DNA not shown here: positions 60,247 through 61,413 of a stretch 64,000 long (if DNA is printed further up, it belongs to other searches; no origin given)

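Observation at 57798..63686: MarR, fused hydratase/dehydrogenase, amidohydrolase, LigM and CmcJ-like genes in one unit: CoA-dependent beta-oxidative side-chain shortening joined to THF-dependent O-demethylation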

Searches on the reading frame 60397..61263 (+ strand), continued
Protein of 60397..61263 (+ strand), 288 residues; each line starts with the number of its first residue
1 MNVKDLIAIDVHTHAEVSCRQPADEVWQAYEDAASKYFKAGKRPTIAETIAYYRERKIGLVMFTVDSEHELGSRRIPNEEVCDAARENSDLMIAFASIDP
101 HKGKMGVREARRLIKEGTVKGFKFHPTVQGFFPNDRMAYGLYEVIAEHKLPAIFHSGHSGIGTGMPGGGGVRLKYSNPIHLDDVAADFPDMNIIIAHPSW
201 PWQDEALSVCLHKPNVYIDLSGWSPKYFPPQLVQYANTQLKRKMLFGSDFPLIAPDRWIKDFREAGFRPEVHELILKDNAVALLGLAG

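Call 27: get_annotated_region(hit=H7, flank=9000)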
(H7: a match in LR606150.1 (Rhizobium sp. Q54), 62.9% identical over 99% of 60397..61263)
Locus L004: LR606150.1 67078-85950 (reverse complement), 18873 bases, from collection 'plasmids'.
description: Rhizobium sp. Q54 genome assembly, plasmid: 7
organism: Rhizobium sp. Q54 (NCBI taxid 1335060)
taxonomy: Bacteria; Pseudomonadota; Alphaproteobacteria; Hyphomicrobiales; Rhizobiaceae; Rhizobium; Rhizobium sp. Q54
host: -; source: paddy soil contaminated with arsenic due to geogenic reasons; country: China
typing (MOB-suite, as given by PLSDB): non-mobilizable
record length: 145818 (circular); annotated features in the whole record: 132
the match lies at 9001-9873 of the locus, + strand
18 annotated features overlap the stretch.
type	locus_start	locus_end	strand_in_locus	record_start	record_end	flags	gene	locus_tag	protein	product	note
CDS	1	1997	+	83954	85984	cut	-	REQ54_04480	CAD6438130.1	GGDEF-domain containing protein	-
CDS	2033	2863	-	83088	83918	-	-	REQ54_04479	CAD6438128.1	phosphatase PAP2 family protein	-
CDS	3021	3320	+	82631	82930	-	-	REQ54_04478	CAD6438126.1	hypothetical protein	-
CDS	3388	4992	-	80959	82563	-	-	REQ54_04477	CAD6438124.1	acyl-CoA dehydrogenase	-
CDS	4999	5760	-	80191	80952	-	-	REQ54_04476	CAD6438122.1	3-hydroxy-2-methylbutyryl-CoA dehydrogenase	-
CDS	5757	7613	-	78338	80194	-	-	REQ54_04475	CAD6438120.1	feruloyl-CoA synthase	-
CDS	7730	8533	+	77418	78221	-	-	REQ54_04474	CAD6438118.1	enoyl-CoA hydratase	-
CDS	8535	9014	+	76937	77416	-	-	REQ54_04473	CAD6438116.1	MarR family transcriptional regulator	-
CDS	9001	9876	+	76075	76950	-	-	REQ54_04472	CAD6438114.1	4-hydroxyphenyl-beta-ketoacyl-CoA hydrolase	-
CDS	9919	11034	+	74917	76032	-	-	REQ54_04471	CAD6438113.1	C4-dicarboxylate ABC transporter substrate-binding protein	-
CDS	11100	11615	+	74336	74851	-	-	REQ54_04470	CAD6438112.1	TRAP transporter small permease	-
CDS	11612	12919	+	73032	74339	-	-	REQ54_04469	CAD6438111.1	TRAP transporter large permease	-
CDS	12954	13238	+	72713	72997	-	-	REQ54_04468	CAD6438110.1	CRISPR-associated endonuclease Cas3''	-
CDS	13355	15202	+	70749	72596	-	-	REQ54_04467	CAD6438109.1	CRISPR-associated helicase/endonuclease Cas3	-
CDS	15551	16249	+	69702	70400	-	-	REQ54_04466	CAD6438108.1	type I-C CRISPR-associated protein Cas5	-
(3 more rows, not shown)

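Call 28: get_annotated_region(hit=H21, flank=9000)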
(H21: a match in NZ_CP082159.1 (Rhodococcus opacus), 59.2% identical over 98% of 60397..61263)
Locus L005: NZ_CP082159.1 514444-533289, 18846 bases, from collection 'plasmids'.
description: Rhodococcus opacus strain DSM 44186 plasmid pRop44186_a, complete sequence
organism: Rhodococcus opacus (NCBI taxid 37919)
taxonomy: Bacteria; Actinomycetota; Actinomycetes; Mycobacteriales; Nocardiaceae; Rhodococcus; Rhodococcus opacus
host: -; source: bacterial isolate,soil; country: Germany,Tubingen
typing (MOB-suite, as given by PLSDB): mobilizable; replicon rep_cluster_313; relaxase MOBP,MOBP
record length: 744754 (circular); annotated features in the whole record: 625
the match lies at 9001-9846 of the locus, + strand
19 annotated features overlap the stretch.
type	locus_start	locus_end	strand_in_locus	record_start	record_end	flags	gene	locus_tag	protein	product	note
CDS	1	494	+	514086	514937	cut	-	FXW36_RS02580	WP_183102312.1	cytochrome c oxidase assembly protein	-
CDS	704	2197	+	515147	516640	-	-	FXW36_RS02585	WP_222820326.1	aldehyde dehydrogenase family protein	-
CDS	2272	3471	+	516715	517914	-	-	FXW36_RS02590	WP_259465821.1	cytochrome P450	-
CDS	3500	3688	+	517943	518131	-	-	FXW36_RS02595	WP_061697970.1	ferredoxin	-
CDS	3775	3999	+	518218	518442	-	-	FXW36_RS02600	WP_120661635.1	DUF3263 domain-containing protein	-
CDS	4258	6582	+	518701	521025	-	-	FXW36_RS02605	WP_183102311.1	LuxR C-terminal-related transcriptional regulator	GO:0006355 - regulation of DNA-templated transcription [Evidence IEA]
CDS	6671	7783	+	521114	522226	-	-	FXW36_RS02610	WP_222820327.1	NAD(P)-dependent alcohol dehydrogenase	-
CDS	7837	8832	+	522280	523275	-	-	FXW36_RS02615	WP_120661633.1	PDR/VanB family oxidoreductase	-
CDS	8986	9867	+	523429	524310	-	-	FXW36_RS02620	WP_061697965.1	amidohydrolase family protein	-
CDS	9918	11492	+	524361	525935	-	-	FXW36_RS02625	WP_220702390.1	AMP-binding protein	-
CDS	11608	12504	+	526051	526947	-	-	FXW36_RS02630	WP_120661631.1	SDR family oxidoreductase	-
CDS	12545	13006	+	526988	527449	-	-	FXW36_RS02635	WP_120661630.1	MaoC family dehydratase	-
CDS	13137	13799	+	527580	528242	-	-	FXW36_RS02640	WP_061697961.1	GntR family transcriptional regulator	-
CDS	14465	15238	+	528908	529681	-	-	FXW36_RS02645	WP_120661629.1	class II aldolase/adducin family protein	-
CDS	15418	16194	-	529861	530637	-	-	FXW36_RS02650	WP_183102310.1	alpha/beta hydrolase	-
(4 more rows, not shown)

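Call 29: get_annotated_region(hit=H2, flank=9000)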
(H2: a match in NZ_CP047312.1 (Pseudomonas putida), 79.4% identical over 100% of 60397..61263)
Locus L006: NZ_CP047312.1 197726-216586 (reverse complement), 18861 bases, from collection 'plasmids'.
description: Pseudomonas putida strain YC-AE1 plasmid unnamed1, complete sequence
organism: Pseudomonas putida (NCBI taxid 303)
taxonomy: Bacteria; Pseudomonadota; Gammaproteobacteria; Pseudomonadales; Pseudomonadaceae; Pseudomonas; Pseudomonas putida
host: -; source: whole organism,soil sample; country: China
typing (MOB-suite, as given by PLSDB): conjugative; replicon rep_cluster_1115; relaxase MOBP; mating-pair formation MPF_I
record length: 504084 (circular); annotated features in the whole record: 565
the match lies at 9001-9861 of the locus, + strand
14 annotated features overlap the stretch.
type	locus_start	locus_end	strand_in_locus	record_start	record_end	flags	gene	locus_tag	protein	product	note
CDS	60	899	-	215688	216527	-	-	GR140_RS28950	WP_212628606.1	helix-turn-helix domain-containing protein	GO:0006355 - regulation of DNA-templated transcription [Evidence IEA]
CDS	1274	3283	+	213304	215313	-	-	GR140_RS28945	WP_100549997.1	acetoacetate--CoA ligase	GO:0019287 - isopentenyl diphosphate biosynthetic process, mevalonate pathway [Evidence IEA]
CDS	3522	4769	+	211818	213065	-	-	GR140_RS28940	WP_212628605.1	Tm-1-like ATP-binding domain-containing protein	-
CDS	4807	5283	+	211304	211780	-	-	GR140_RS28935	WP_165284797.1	biotin/lipoyl-containing protein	-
CDS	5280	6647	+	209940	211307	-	-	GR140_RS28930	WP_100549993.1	biotin carboxylase N-terminal domain-containing protein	-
CDS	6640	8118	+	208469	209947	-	-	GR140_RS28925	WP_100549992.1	biotin carboxyl carrier protein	-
CDS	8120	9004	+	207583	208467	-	-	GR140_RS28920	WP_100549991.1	HAD hydrolase-like protein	-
CDS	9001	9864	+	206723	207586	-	-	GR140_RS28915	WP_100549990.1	amidohydrolase family protein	-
CDS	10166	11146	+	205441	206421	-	-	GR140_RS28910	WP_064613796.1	IS5 family transposase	-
CDS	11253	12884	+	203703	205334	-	-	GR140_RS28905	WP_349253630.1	DUF1302 domain-containing protein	-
CDS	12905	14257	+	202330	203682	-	-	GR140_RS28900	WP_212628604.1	DUF1329 domain-containing protein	-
CDS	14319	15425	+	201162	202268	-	-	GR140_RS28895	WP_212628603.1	YCF48-related protein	-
CDS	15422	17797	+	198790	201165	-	-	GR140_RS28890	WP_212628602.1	MMPL family transporter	-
CDS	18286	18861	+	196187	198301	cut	-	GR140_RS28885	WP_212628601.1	methyl-accepting chemotaxis protein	GO:0006935 - chemotaxis [Evidence IEA]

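Call 36: find_related_loci(query=window:60397-61263:+, collection=genome_contigs, flank=10000)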
Query window:60397-61263:+ (288 aa) in genome_contigs; peptide patterns used: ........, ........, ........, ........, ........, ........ (x = any residue, [..] = any of these).
600 stretches matched a pattern (row limit reached: there are more); 586 encode a relative of the query (tblastn E <= 1e-3); the best 80 are kept; 80 distinct loci.
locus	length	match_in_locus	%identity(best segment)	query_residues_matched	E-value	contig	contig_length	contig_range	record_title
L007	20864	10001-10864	94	1-288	1e-180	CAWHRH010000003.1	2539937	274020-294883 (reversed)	MAG: uncultured Gammaproteobacteria bacterium isolate MFD06714.bin.2.174 genome assembly, contig: contig_23072, whole ge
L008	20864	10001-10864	93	1-288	3e-179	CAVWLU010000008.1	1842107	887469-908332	MAG: uncultured Gammaproteobacteria bacterium isolate MFD04434.bin.1.31 genome assembly, contig: contig_2228, whole geno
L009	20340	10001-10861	92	1-287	4e-177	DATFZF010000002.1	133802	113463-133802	MAG TPA_asm: Steroidobacteraceae bacterium isolate SMAG_U9562 k141_1415985, whole genome shotgun sequence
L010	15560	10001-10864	92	1-288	4e-177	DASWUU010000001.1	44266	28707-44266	MAG TPA_asm: Steroidobacteraceae bacterium isolate SMAG_U3611 k141_301084, whole genome shotgun sequence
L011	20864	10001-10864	92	1-288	8e-177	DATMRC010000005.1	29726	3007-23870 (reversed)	MAG TPA_asm: Steroidobacteraceae bacterium isolate SMAG_U12945 k141_2186803, whole genome shotgun sequence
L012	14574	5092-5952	89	1-287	3e-172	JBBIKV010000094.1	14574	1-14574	MAG: Nevskiaceae bacterium isolate CYS170214_bin_194 NODE_4693_length_14574_cov_5.688408, whole genome shotgun sequence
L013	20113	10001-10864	88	1-287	7e-169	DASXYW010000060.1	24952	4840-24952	MAG TPA_asm: Steroidobacteraceae bacterium isolate SMAG_U4835 k141_4415302, whole genome shotgun sequence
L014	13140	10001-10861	88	1-286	7e-168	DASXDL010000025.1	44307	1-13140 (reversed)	MAG TPA_asm: Steroidobacteraceae bacterium isolate SMAG_U5085 k141_873782, whole genome shotgun sequence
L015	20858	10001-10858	86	1-286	2e-166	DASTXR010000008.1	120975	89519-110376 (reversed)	MAG TPA_asm: Steroidobacteraceae bacterium isolate SMAG_U2420 k141_995671, whole genome shotgun sequence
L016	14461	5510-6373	85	1-288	2e-164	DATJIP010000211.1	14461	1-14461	MAG TPA_asm: Steroidobacteraceae bacterium isolate SMAG_U15541 k141_1315090, whole genome shotgun sequence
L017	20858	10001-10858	85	1-286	3e-164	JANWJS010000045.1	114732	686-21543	MAG: Steroidobacteraceae bacterium isolate CRAIB_MAG73 c_000000066850, whole genome shotgun sequence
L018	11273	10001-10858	86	1-286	6e-164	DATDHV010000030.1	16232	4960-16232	MAG TPA_asm: Steroidobacteraceae bacterium isolate SMAG_U287 k141_518371, whole genome shotgun sequence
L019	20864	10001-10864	84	1-288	4e-163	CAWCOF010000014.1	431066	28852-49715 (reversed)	MAG: uncultured Alphaproteobacteria bacterium isolate MFD04944.bin.1.250 genome assembly, contig: contig_37521, whole ge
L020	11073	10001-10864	85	1-288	4e-163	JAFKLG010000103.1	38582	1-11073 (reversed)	MAG: Rhodospirillales bacterium isolate SCN18_26_2_15_R2_B_70_15 SCN18_26_2_15_R2_B_scaffold_676, whole genome shotgun s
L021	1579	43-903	84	1-287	6e-178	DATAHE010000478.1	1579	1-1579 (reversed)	MAG TPA_asm: Steroidobacteraceae bacterium isolate SMAG_U6847 k141_1793253, whole genome shotgun sequence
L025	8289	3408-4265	85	1-286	2e-162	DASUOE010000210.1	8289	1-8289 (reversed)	MAG TPA_asm: Woeseiaceae bacterium isolate SMAG_U1620 k141_316419, whole genome shotgun sequence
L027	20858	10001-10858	84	1-286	2e-161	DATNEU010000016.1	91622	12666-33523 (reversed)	MAG TPA_asm: Steroidobacteraceae bacterium isolate SMAG_U11276 k141_1986788, whole genome shotgun sequence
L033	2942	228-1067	87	1-281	6e-170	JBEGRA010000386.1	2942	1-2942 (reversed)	MAG: Pseudomonadota bacterium isolate pamunkeyriver_2019_sw_WHONDRS-S19S_0054_B_bin.63 scaffold_2162447, whole genome sh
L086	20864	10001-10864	80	1-288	2e-148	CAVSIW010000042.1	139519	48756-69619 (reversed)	MAG: uncultured Acidobacteriota bacterium isolate MFD01299.bin.2.133 genome assembly, contig: contig_41298, whole genome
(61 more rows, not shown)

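Call 67: list_cluster_members(proteins=[L005:8986-9867:+, L004:9001-9876:+, L006:9001-9864:+, L005:9918-11492:+, L004:8535-9014:+])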
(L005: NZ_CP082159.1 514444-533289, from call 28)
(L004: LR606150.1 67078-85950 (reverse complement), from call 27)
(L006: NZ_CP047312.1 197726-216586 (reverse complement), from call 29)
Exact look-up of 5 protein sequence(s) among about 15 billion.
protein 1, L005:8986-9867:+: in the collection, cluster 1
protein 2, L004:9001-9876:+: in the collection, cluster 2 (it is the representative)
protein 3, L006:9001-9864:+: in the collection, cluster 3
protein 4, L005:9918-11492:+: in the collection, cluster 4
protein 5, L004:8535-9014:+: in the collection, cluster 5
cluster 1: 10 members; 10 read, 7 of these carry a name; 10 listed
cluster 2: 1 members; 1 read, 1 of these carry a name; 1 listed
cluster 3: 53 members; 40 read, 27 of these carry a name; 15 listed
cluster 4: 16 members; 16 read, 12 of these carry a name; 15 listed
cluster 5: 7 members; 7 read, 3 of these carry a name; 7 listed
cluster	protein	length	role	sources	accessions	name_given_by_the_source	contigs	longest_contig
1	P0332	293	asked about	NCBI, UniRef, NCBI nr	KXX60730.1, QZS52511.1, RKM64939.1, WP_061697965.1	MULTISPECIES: amidohydrolase family protein [Rhodococcus] | amidohydrolase family protein n=1 Tax=Rhodococcus TaxID=1827 RepID=UPI00077A7D6D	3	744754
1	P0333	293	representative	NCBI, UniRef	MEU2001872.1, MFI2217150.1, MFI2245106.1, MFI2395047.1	amidohydrolase family protein [Rhodococcus sp. NPDC019627] | amidohydrolase family protein n=1 Tax=unclassified Rhodococcus (in: high G+C ...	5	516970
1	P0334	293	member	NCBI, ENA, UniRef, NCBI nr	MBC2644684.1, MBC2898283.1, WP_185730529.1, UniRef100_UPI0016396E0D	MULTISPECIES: amidohydrolase family protein [unclassified Rhodococcus (in: high G+C ... | amidohydrolase family protein n=1 Tax=unclassified Rhodococcus (in: high G+C ...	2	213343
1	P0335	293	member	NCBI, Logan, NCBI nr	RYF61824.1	MAG: amidohydrolase [Comamonadaceae bacterium]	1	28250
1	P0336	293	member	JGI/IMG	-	predicted TIM-barrel fold metal-dependent hydrolase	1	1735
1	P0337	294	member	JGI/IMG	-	predicted TIM-barrel fold metal-dependent hydrolase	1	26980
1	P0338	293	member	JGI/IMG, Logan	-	uncharacterized protein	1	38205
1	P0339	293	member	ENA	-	-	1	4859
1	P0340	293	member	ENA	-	-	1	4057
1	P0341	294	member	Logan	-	-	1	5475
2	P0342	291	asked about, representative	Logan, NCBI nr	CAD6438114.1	4-hydroxyphenyl-beta-ketoacyl-CoA hydrolase [Rhizobium sp. Q54]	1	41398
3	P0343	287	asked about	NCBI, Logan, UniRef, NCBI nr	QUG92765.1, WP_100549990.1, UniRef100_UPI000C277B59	amidohydrolase family protein (plasmid) [Pseudomonas putida] | amidohydrolase family protein n=1 Tax=Pseudomonas putida TaxID=303 RepID=UPI000C277B59 | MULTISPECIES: amidohydrolase family protein [Pseudomonas]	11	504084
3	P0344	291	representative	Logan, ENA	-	-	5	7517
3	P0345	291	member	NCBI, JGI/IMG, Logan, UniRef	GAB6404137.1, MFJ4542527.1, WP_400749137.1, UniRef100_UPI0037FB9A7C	amidohydrolase family protein [Pseudomonas sp. NPDC088885] | predicted TIM-barrel fold metal-dependent hydrolase | amidohydrolase family protein n=1 Tax=Pseudomonas sp. NPDC088885 TaxID=3364457 ...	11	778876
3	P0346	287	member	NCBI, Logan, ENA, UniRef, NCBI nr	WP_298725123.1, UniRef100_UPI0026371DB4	amidohydrolase family protein [uncultured Pseudomonas sp.] | amidohydrolase family protein n=1 Tax=uncultured Pseudomonas sp. TaxID=114707 ...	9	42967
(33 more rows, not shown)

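Call 83: search_protein_families(library=ncbifam, proteins=[L025:4304-6094:+, L015:10917-12647:+, L004:5757-7613:-, L033:1117-2940:+], max_evalue=1e-30)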
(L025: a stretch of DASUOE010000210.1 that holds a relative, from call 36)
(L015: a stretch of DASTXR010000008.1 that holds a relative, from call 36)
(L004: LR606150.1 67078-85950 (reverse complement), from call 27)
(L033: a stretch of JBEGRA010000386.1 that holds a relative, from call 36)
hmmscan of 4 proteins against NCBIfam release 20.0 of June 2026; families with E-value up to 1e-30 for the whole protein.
L025:4304-6094:+ (597 aa): 2 families
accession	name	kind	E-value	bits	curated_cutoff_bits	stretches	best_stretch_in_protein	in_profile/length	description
NF009232.0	PRK12582.1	subfamily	3.2e-211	702.9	777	1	7-597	25-617/624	acyl-CoA synthetase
NF005702.0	PRK07514.1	subfamily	1.2e-32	113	558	1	60-439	28-386/506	malonyl-CoA synthase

L015:10917-12647:+ (577 aa): 1 family
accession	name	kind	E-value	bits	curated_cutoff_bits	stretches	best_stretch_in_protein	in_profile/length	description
NF009232.0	PRK12582.1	subfamily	3.6e-200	666.4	777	1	2-577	28-617/624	acyl-CoA synthetase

L004:5757-7613:- (618 aa): 1 family
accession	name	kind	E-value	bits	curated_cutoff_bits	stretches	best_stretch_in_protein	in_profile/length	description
NF009232.0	PRK12582.1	subfamily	1.2e-211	704.2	777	1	4-607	14-617/624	acyl-CoA synthetase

L033:1117-2940:+ (608 aa): 7 families
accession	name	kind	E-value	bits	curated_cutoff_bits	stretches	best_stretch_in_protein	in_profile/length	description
NF002937.0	PRK03584.1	subfamily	2.6e-248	825.5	639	1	5-607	3-603/657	acetoacetate--CoA ligase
TIGR01217.1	ac_ac_CoA_syn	equivalog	4.5e-220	732.2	520.9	1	8-607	5-602/652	acetoacetate--CoA ligase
NF001208.0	PRK00174.1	subfamily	2.2e-75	254.3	657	1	23-606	12-597/649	acetate--CoA ligase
TIGR02188.1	Ac_CoA_lig_AcsA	equivalog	5.2e-74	249.6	724.95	1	38-606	5-582/629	acetate--CoA ligase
NF007815.0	PRK10524.1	equivalog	1.1e-56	192.7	955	1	39-560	3-529/629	propionate--CoA ligase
TIGR02316.1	propion_prpE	equivalog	5.4e-56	190.5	827.4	1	40-560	3-528/628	propionate--CoA ligase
NF003313.0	PRK04319.1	equivalog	6.4e-40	136.9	729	1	103-606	60-538/574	acetate--CoA ligase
